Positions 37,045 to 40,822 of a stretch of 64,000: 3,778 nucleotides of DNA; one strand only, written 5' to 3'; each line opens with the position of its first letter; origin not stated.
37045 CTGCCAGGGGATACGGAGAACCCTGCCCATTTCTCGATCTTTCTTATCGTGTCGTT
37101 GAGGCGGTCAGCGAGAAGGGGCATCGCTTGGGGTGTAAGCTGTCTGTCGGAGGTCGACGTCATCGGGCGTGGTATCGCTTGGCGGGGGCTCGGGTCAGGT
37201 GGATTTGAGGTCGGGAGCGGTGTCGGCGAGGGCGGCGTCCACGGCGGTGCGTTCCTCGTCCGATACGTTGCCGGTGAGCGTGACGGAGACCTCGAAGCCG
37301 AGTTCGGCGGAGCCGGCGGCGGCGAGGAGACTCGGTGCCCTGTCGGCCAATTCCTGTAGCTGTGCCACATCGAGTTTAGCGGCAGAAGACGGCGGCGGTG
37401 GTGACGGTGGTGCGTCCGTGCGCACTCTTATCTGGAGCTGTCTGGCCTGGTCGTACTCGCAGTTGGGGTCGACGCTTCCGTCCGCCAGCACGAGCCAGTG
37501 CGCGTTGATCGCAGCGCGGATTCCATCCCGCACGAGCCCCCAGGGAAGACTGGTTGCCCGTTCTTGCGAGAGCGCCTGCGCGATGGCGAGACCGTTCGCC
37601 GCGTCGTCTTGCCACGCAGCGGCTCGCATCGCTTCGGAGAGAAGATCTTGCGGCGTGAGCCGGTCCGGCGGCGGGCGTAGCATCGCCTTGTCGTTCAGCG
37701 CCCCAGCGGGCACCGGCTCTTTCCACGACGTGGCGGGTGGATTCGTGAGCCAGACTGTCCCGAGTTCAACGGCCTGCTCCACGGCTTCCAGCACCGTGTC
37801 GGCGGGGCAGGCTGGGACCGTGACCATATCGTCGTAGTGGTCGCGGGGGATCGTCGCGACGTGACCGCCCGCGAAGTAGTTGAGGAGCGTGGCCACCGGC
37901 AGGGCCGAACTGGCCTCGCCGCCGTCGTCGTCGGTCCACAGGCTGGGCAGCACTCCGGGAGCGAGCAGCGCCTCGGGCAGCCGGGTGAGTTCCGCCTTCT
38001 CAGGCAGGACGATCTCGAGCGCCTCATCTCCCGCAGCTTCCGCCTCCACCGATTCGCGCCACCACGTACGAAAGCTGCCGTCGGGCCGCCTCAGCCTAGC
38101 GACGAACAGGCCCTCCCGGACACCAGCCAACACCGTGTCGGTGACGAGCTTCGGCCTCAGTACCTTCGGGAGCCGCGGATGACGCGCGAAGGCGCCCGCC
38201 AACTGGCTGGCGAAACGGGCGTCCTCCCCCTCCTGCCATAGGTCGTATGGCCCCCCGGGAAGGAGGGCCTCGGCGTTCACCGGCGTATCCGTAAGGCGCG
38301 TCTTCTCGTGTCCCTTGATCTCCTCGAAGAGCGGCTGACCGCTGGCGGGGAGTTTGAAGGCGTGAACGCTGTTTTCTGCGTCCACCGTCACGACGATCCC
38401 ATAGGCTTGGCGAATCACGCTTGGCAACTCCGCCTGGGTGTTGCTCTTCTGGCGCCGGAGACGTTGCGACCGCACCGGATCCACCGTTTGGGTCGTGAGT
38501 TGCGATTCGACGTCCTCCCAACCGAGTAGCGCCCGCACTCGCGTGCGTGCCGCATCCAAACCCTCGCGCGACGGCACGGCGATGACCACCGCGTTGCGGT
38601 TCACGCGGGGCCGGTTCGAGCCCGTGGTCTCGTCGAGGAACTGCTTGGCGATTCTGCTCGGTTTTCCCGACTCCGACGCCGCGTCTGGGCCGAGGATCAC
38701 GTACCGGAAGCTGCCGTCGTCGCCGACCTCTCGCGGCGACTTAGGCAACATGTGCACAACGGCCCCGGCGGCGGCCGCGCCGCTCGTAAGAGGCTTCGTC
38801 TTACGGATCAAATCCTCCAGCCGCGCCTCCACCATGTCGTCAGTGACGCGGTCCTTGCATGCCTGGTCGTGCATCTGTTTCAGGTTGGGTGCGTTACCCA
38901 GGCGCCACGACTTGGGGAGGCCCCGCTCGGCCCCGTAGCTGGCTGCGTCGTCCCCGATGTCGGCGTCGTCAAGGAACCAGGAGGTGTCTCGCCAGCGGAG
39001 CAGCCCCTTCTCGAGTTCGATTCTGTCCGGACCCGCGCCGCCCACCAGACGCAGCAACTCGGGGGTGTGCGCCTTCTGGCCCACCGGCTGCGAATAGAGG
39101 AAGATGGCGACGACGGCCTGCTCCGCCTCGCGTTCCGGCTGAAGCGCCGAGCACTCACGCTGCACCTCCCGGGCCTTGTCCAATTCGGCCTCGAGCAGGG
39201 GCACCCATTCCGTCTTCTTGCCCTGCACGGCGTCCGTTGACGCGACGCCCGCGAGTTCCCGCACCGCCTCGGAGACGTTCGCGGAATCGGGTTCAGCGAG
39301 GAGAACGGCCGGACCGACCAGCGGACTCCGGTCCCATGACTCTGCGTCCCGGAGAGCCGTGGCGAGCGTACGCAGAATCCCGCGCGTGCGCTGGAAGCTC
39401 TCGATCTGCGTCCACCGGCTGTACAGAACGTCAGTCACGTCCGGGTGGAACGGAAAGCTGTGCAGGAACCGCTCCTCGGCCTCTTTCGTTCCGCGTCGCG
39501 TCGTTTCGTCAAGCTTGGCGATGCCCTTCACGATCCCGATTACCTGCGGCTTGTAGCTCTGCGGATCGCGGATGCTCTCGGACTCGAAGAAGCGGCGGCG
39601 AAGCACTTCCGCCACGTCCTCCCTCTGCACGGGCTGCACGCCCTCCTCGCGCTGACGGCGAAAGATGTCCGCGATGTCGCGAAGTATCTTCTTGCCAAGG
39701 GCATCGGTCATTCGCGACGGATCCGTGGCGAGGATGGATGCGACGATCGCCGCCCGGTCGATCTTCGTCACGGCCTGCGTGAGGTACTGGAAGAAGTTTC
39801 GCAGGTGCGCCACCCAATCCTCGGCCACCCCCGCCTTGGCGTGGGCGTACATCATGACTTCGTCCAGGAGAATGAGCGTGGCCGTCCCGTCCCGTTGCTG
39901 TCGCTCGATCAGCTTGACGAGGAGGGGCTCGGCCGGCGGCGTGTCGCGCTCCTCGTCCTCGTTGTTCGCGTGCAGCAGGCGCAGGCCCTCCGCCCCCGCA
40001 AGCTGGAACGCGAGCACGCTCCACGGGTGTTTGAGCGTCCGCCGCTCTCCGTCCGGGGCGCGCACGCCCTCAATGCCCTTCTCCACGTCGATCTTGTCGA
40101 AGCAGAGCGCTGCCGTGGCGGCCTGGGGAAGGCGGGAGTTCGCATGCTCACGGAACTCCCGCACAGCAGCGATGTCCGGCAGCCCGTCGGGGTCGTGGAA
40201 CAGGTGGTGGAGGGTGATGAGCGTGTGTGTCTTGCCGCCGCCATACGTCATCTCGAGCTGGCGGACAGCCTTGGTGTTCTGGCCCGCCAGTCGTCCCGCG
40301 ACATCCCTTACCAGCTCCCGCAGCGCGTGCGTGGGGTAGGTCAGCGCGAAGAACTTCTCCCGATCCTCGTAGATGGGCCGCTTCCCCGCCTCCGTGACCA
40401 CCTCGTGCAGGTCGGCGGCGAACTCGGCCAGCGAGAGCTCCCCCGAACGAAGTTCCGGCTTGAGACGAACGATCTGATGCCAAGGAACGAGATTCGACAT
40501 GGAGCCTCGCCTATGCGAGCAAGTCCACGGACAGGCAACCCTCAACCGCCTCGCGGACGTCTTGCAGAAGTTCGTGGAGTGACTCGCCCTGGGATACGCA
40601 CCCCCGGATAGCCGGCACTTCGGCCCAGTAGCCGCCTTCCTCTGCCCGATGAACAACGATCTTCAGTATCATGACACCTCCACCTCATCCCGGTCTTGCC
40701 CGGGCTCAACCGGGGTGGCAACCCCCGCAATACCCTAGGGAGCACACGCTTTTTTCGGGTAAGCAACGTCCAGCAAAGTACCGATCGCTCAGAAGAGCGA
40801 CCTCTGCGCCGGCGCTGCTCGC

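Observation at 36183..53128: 17-kb, nine-gene co-directional operon: a DUF1156 methylase / DUF499 ATPase / SNF2-DUF3883 helicase set joined with a second (C5) methylase, a GHKL-nuclease and a KAP NTPase. Candidate undescribed methylation-linked defence system.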

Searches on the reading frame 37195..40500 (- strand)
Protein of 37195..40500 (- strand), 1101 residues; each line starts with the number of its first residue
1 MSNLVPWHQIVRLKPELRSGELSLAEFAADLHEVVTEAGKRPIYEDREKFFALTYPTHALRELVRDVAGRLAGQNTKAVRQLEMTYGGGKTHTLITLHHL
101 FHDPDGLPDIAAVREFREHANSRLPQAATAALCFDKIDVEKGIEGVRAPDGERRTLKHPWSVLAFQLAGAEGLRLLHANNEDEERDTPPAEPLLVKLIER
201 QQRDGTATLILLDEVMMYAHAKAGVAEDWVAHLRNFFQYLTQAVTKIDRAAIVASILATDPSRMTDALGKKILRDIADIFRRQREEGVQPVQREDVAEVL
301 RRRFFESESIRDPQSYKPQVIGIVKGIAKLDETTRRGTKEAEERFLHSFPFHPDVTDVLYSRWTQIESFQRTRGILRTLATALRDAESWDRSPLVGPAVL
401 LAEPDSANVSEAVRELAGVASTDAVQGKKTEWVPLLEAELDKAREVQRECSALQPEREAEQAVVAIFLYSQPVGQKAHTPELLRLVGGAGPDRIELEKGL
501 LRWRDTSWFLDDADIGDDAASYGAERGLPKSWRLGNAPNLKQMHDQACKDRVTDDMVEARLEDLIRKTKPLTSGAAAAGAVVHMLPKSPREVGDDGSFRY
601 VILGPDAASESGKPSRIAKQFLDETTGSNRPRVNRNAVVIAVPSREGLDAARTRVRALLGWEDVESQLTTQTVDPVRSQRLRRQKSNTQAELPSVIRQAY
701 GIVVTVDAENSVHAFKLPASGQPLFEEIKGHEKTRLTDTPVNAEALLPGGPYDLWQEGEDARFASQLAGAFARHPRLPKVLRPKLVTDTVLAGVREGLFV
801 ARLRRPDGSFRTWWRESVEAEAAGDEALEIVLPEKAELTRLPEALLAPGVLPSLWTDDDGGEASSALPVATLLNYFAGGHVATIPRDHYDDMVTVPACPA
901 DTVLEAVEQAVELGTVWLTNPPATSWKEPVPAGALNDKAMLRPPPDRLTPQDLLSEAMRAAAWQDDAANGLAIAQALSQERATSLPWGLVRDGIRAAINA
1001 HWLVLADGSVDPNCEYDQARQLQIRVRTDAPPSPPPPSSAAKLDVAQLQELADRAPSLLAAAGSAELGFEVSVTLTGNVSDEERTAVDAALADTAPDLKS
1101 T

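Call 4: search_protein_families(library=pfam, proteins=[window:37195-40500:-], max_evalue=0.01)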
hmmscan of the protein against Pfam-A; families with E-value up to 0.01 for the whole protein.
window:37195-40500:- (1101 aa): 0 families

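Call 5: search_protein_families(library=padloc, proteins=[window:37195-40500:-], max_evalue=0.01)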
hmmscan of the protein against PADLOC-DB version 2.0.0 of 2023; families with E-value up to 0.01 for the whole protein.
window:37195-40500:- (1101 aa): 2 families
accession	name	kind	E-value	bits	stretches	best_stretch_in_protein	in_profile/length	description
PDLC00662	HmaC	-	1.8e-70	236.3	1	3-797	2-771/941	AAA+ ATPase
PDLC02192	DUF499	-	9.1e-17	58.2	1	46-387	34-347/1022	-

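Call 7: search_protein_families(library=ncbifam, proteins=[window:37195-40500:-], max_evalue=0.01)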
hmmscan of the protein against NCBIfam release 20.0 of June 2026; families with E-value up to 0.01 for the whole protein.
window:37195-40500:- (1101 aa): 1 family
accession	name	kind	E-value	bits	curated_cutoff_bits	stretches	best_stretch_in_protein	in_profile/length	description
NF042962.1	DUF499_antiphage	equivalog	1.7e-24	85.9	1200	1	45-428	33-390/1025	anti-phage-associated DUF499 domain-containing protein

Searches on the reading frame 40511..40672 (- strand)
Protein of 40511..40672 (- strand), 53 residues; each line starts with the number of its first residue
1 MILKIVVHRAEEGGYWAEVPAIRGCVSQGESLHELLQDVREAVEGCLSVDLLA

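Call 42: search_protein_families(library=pfam, proteins=[window:40511-40672:-], max_evalue=0.1)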
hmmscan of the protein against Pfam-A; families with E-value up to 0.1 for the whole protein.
window:40511-40672:- (53 aa): 4 families
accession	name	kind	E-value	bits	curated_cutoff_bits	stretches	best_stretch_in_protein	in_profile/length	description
PF21748.3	UPF0150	-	4.2e-06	27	27.3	1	11-50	17-56/64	UPF0150-like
PF15919.11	HicB_lk_antitox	-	8.6e-06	26.3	27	1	5-47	3-45/123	HicB_like antitoxin of bacterial toxin-antitoxin system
PF08972.17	DUF1902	-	0.013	16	22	1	3-47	2-47/74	Domain of unknown function (DUF1902)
PF22281.1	DUF6959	-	0.048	14.3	27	1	24-50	27-53/88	Family of unknown function (DUF6959)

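Call 70: search_protein_families(library=padloc, proteins=[window:40511-40672:-], max_evalue=0.01)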
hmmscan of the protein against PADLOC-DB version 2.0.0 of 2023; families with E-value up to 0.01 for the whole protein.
window:40511-40672:- (53 aa): 0 families
